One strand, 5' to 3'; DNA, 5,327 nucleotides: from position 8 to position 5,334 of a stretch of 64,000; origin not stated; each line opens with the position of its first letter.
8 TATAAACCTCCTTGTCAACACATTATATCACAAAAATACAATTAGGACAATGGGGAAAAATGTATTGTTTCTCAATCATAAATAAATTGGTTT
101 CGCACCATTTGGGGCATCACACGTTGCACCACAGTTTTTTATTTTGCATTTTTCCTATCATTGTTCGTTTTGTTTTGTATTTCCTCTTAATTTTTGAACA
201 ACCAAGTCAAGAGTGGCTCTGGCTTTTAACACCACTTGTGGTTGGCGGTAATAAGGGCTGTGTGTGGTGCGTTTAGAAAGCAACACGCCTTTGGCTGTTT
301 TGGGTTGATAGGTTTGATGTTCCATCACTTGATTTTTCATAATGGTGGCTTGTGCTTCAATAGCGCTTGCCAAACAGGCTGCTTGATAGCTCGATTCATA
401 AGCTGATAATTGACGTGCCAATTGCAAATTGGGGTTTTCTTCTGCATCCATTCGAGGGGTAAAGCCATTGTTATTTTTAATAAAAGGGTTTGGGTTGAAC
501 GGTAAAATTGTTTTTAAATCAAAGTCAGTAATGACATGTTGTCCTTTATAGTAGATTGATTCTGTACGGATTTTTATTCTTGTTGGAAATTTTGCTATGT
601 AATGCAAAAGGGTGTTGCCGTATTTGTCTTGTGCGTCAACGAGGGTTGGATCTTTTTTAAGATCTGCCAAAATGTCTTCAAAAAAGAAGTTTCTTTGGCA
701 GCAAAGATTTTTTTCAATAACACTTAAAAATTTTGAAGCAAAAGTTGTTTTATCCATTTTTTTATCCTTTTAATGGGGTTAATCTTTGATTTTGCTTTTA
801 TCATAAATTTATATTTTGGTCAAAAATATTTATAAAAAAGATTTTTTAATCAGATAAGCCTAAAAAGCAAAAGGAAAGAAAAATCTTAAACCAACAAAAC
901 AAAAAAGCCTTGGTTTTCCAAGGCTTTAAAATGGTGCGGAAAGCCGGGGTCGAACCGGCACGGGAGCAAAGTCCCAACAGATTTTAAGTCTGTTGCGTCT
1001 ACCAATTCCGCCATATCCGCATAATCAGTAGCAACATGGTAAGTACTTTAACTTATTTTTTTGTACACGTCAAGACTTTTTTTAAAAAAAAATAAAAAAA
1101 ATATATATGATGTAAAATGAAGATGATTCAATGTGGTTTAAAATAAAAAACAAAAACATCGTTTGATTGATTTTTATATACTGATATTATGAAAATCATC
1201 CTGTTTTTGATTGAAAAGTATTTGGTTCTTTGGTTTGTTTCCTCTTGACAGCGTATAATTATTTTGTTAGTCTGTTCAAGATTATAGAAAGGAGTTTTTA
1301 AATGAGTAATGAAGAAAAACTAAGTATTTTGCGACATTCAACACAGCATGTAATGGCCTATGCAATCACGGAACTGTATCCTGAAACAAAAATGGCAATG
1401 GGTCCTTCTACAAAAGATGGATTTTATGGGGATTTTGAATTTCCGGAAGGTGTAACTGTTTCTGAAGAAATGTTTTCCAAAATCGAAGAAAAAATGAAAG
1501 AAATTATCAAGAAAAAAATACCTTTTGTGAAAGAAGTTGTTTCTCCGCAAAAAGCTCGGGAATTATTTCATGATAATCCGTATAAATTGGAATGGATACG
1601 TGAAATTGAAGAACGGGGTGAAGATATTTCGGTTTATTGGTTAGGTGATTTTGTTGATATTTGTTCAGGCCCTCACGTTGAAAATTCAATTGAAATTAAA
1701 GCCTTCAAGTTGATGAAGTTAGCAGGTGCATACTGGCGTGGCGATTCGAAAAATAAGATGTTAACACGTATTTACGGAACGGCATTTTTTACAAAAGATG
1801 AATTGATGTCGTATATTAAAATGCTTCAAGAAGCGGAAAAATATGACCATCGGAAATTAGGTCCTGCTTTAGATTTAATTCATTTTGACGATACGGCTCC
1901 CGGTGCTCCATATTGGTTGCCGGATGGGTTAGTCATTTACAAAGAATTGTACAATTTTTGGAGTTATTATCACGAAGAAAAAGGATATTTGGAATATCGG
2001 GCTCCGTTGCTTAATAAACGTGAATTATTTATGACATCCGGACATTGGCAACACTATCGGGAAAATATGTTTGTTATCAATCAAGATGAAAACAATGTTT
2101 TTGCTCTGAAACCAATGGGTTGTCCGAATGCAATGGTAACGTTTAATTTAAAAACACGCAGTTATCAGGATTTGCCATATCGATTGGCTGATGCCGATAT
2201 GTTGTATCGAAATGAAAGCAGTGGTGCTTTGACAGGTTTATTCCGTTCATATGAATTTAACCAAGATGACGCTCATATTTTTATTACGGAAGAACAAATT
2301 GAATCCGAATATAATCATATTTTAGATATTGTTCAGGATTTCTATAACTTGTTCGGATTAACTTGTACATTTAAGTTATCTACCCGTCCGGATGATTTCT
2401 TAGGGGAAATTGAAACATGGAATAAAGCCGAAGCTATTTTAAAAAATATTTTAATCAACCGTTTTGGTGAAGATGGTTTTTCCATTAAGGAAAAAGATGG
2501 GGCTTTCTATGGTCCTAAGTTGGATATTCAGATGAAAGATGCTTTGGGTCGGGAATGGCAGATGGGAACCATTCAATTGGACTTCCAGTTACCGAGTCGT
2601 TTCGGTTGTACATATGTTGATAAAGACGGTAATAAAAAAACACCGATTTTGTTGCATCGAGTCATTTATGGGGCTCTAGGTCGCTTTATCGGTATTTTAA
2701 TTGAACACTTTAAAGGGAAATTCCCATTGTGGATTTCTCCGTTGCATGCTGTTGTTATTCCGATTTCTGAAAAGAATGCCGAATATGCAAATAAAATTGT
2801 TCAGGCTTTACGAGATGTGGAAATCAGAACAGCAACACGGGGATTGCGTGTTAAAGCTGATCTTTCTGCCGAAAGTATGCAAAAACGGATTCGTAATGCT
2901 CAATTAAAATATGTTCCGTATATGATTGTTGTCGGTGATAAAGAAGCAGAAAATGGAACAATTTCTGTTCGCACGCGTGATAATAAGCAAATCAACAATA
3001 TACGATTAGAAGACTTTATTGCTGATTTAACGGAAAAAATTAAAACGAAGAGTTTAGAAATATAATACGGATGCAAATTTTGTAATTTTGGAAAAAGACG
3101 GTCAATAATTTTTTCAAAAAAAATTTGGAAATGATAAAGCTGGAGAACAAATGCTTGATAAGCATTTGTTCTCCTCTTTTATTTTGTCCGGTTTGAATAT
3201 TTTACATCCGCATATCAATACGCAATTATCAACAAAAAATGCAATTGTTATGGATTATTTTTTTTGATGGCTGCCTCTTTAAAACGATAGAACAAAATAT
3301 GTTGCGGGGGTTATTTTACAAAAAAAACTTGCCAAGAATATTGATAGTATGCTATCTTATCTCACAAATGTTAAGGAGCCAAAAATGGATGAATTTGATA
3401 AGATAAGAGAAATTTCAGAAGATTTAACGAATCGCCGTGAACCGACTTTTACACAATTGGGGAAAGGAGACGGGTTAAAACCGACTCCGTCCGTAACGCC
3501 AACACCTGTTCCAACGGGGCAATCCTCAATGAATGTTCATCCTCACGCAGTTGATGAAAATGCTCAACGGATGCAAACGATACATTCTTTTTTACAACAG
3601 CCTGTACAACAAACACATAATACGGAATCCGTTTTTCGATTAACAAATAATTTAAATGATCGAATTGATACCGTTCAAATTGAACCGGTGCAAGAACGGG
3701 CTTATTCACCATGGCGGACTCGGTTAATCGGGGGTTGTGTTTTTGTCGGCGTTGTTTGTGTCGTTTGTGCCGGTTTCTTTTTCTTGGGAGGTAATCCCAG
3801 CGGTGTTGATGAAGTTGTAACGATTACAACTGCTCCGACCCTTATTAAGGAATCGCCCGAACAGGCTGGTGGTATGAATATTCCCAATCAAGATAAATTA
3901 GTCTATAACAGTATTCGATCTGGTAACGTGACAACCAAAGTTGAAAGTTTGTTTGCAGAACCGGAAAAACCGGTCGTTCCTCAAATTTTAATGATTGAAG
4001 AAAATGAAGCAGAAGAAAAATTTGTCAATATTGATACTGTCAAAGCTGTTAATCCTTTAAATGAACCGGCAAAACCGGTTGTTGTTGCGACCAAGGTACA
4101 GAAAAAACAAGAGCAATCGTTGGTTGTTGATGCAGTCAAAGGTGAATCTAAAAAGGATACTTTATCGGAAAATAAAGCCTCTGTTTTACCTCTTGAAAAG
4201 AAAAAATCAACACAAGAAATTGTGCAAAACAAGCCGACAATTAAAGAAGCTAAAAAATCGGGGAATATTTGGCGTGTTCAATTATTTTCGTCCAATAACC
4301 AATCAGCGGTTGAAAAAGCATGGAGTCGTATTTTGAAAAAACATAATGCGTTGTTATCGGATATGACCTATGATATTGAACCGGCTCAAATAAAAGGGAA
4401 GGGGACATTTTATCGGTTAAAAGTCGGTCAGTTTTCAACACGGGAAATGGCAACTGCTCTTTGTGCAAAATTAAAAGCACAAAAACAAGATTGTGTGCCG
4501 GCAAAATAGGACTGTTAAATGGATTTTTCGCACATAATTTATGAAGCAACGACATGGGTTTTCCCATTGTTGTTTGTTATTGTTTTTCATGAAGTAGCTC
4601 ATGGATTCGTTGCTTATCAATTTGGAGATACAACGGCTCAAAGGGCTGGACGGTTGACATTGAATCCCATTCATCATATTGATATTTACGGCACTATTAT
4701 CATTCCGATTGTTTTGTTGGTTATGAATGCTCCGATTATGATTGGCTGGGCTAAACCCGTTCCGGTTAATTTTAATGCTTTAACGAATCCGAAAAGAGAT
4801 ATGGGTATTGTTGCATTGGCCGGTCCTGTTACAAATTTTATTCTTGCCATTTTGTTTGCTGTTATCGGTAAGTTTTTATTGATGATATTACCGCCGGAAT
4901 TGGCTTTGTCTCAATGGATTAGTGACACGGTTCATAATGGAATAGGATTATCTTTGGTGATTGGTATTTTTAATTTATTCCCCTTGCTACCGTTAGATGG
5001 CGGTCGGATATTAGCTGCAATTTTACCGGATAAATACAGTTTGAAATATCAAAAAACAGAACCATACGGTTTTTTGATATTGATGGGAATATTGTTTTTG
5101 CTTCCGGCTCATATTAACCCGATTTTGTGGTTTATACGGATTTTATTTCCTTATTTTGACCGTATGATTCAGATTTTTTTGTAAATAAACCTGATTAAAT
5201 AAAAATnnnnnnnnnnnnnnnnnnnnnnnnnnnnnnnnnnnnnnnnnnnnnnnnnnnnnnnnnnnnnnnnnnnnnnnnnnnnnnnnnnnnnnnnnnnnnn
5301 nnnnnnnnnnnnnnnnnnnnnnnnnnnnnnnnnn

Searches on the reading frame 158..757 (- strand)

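Call 16: search_protein_families(library=pfam, proteins=[window:158-757:-])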
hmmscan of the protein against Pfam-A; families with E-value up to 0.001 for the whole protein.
window:158-757:- (199 aa): 0 families

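Call 36: search_protein_families(library=ncbifam, max_evalue=0.1, proteins=[window:158-757:-])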
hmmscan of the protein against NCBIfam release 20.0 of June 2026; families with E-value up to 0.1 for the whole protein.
window:158-757:- (199 aa): 1 family
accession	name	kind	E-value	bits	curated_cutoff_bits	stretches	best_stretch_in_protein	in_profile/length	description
NF003739.0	PRK05335.1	equivalog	0.054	12.2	262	1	90-173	314-396/441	methylenetetrahydrofolate--tRNA-(uracil(54)-C(5))-methyltransferase (FADH(2)-oxidizing) TrmFO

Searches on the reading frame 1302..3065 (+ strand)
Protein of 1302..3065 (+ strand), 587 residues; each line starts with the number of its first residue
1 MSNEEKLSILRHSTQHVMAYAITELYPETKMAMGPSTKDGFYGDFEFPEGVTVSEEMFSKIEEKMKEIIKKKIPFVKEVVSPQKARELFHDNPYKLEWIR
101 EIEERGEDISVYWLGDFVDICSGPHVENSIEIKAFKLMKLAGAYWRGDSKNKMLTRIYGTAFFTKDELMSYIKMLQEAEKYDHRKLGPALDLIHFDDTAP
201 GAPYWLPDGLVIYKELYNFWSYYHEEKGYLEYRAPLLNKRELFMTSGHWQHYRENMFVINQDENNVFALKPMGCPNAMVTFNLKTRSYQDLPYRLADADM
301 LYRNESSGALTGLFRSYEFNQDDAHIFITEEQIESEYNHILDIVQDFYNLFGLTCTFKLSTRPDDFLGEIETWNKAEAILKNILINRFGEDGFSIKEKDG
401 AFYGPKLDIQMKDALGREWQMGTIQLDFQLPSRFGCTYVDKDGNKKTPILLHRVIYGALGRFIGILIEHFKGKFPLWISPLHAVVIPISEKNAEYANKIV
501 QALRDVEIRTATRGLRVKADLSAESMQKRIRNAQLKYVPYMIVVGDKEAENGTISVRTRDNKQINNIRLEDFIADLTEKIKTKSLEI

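Call 37: search_protein_families(library=pfam, max_evalue=0.00001, proteins=[window:1302-3065:+])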
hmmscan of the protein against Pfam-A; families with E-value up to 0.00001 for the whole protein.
window:1302-3065:+ (587 aa): 3 families
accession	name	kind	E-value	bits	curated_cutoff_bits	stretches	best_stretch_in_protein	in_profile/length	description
PF00587.30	tRNA-synt_2b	-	4.7e-40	138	29.3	1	259-470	3-179/179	tRNA synthetase class II core domain (G, H, P, S and T)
PF03129.25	HGTP_anticodon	-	5.6e-23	81.3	21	1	483-578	2-93/94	Anticodon binding domain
PF07973.19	tRNA_SAD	-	4.1e-15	55.9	24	1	109-158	1-44/44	Threonyl and Alanyl tRNA synthetase second additional domain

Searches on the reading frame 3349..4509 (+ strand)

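Call 16: search_protein_families(library=pfam, proteins=[window:3349-4509:+])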
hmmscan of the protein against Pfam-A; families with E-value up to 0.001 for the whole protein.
window:3349-4509:+ (386 aa): 1 family
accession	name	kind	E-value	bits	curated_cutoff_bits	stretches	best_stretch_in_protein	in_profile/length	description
PF05036.18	SPOR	-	4.2e-14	53.1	21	1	306-383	3-73/76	SPOR domain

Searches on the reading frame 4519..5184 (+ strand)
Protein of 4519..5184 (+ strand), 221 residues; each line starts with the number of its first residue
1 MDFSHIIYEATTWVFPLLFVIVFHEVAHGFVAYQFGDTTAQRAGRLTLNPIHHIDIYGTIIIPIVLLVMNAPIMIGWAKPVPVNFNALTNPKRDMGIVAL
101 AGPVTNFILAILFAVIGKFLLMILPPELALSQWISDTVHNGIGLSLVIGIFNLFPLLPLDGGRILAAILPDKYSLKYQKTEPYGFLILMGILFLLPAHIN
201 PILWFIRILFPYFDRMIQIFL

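Call 16: search_protein_families(library=pfam, proteins=[window:4519-5184:+])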
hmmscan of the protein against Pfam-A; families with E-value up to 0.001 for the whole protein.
window:4519-5184:+ (221 aa): 1 family
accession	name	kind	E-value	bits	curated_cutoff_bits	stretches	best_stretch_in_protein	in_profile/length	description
PF02163.28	Peptidase_M50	-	7.8e-15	55.2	27.2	2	134-194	159-220/221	Peptidase family M50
